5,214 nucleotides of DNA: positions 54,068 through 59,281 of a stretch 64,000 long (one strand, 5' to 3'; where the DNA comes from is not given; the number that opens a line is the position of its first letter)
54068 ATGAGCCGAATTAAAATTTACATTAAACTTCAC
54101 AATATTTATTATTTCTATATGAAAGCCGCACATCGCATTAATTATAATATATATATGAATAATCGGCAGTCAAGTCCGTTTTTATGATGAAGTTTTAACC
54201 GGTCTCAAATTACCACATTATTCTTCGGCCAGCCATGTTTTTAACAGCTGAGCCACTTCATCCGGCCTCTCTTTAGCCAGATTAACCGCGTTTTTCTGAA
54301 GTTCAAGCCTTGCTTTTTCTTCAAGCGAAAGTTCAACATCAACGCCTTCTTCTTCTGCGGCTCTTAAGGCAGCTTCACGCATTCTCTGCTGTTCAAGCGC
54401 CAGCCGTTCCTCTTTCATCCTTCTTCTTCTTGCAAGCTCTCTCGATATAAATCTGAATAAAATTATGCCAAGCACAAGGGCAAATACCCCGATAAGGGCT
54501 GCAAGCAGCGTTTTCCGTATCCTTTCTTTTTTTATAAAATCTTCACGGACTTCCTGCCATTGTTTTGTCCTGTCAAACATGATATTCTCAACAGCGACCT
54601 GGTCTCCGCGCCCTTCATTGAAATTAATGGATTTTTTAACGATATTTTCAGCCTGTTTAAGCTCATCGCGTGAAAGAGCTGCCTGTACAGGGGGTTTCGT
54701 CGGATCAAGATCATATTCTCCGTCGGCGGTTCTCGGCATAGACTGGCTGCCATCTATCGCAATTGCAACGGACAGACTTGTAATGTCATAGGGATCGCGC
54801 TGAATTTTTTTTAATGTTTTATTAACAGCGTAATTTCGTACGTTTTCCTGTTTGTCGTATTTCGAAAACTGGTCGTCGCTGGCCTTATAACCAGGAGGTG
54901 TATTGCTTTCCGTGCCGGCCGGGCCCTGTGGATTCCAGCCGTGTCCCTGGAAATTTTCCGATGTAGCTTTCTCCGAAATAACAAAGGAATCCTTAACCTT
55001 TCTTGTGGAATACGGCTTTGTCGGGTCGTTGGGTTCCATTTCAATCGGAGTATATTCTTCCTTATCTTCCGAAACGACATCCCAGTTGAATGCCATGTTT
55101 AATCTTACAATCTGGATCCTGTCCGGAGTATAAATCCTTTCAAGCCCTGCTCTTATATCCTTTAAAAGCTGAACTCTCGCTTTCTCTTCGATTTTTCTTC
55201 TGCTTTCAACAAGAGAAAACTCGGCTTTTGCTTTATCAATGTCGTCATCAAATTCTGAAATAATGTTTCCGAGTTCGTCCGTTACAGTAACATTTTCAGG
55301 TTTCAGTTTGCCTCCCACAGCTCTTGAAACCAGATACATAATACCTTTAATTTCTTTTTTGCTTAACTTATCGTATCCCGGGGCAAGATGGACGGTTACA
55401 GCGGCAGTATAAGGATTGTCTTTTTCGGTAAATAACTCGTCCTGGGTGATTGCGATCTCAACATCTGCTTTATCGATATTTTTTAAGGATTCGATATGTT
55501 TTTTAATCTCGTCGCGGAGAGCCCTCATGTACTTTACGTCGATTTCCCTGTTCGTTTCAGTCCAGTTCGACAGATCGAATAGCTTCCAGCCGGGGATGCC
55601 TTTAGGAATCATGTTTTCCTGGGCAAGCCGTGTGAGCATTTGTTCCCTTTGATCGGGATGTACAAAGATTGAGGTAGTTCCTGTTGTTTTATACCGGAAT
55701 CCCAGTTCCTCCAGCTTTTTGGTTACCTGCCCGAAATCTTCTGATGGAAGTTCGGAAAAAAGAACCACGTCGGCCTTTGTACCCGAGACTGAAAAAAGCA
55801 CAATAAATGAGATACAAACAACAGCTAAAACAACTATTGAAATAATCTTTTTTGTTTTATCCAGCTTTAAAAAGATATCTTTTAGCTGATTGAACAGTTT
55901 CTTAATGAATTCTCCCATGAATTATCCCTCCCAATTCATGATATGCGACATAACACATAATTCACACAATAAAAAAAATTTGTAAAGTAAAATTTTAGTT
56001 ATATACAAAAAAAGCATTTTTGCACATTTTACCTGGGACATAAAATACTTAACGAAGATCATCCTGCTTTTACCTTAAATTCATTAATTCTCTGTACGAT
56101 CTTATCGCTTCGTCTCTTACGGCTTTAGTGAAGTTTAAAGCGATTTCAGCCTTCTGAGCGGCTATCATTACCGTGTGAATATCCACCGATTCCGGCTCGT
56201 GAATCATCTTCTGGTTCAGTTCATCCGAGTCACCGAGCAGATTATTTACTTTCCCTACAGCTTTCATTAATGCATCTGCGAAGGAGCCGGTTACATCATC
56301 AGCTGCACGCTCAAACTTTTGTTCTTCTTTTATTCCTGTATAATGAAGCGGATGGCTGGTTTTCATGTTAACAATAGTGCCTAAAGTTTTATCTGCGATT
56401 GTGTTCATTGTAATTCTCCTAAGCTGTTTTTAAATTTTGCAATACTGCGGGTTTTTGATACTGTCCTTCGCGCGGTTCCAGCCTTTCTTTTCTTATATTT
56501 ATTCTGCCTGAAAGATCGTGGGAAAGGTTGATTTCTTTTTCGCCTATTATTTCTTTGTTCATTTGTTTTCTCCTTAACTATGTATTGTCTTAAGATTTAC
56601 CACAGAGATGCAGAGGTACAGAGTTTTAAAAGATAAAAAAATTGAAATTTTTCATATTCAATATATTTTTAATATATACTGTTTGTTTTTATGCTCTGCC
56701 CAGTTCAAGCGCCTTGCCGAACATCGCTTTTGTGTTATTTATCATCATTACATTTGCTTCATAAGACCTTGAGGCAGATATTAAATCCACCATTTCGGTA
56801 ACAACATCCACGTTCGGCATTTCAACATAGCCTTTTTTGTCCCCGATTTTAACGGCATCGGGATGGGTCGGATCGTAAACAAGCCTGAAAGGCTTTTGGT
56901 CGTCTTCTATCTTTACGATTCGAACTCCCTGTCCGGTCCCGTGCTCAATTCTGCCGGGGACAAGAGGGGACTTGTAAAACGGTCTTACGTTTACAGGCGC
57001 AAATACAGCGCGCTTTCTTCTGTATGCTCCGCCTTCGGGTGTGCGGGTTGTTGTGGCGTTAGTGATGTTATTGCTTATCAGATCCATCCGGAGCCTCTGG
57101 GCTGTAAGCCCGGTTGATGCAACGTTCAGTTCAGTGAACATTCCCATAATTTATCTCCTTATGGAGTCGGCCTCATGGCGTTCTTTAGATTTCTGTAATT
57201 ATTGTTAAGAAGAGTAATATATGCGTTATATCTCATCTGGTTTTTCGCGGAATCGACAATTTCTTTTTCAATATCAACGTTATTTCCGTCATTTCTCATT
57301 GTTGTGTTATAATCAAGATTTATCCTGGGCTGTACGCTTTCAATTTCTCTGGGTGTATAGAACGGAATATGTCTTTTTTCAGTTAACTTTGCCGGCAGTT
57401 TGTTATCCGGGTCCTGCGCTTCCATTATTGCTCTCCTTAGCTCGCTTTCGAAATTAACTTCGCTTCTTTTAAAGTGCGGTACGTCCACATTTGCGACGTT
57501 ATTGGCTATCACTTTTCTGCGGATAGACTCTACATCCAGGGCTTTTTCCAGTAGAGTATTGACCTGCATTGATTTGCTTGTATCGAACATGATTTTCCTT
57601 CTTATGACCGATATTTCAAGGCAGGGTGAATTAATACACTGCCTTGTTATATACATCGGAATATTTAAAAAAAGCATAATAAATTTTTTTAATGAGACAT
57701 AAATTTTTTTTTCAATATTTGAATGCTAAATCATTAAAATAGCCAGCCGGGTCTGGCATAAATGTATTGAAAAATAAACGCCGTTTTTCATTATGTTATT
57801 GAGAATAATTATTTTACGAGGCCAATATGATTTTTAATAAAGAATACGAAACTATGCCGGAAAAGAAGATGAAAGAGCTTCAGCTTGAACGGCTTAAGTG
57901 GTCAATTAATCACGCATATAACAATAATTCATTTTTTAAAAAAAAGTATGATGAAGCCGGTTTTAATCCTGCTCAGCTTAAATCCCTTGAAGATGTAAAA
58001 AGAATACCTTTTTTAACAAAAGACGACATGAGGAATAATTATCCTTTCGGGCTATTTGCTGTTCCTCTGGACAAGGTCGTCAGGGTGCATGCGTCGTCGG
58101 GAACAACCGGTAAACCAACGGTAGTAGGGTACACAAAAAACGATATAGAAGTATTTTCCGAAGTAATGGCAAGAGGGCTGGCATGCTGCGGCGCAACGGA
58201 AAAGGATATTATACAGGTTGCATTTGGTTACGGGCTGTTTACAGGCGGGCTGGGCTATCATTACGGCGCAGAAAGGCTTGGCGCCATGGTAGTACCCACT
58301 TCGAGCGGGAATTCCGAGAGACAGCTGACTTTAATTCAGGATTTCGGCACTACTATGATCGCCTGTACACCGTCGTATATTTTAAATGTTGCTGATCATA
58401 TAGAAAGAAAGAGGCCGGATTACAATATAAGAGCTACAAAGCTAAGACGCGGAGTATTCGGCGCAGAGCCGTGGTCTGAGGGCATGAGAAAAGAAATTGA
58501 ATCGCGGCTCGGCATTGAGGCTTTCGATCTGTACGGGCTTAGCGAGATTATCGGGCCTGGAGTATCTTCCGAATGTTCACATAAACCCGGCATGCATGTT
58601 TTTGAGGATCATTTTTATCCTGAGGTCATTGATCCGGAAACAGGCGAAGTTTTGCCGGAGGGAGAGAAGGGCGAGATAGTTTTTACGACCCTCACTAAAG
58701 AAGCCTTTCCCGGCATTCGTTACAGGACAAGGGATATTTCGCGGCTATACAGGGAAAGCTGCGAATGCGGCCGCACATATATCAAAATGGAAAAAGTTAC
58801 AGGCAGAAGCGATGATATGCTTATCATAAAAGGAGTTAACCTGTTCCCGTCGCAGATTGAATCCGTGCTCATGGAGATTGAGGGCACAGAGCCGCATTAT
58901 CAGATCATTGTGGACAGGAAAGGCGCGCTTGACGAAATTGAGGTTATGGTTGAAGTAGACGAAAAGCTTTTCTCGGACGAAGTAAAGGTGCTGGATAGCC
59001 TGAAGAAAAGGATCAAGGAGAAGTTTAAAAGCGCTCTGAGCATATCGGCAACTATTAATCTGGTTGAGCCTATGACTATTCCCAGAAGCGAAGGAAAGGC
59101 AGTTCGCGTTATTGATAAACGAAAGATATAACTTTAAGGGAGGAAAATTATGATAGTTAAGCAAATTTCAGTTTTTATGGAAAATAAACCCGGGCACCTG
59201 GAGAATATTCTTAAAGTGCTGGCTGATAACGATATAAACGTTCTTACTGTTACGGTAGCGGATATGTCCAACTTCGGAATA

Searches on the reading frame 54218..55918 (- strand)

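Call 41: search_protein_families(library=pfam, proteins=[window:54218-55918:-], max_evalue=0.01)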
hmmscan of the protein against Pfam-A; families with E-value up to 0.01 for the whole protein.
window:54218-55918:- (566 aa): 2 families
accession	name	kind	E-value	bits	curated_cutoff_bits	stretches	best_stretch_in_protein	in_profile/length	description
PF01514.23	YscJ_FliF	-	1.9e-41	142.4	24.4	1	49-221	5-178/179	Secretory protein of YscJ/FliF family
PF08345.17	YscJ_FliF_C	-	4.7e-31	108.7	23.8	1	259-448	1-147/147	Flagellar M-ring protein C-terminal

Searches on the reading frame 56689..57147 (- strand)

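Call 41: search_protein_families(library=pfam, proteins=[window:56689-57147:-], max_evalue=0.01)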
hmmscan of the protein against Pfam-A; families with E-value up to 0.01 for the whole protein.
window:56689-57147:- (152 aa): 2 families
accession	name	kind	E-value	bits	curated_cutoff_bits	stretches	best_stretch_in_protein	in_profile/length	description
PF06429.18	Flg_bbr_C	-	3.8e-16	58.8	23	1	105-149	2-46/46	Flagellar basal body rod FlgEFG protein C-terminal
PF00460.25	Flg_bb_rod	-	1e-05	25.8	20.7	1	7-34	1-28/31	Flagella basal body rod protein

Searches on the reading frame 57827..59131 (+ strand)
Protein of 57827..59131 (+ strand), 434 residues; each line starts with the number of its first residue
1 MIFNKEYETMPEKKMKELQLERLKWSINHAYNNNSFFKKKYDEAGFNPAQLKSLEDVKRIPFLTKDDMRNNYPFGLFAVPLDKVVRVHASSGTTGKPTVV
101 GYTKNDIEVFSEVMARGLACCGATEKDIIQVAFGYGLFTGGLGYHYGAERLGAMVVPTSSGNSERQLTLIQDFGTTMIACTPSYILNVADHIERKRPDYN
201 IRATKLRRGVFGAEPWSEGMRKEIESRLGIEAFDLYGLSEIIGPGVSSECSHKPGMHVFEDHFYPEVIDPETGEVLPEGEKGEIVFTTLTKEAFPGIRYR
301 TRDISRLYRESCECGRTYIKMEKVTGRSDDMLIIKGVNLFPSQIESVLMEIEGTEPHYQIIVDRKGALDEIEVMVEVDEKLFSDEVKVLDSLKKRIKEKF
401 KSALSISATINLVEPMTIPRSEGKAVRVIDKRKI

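Call 67: search_protein_families(library=pfam, proteins=[window:57827-59131:+], max_evalue=0.00001)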
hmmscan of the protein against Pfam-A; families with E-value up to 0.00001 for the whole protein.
window:57827-59131:+ (434 aa): 2 families
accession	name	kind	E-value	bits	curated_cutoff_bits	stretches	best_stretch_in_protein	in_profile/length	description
PF14535.12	AMP-binding_C_2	-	2.9e-35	120.8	25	1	336-432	1-96/96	AMP-binding enzyme C-terminal domain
PF00501.34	AMP-binding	-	3e-16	59.7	29.9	1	87-286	167-374/384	AMP-binding enzyme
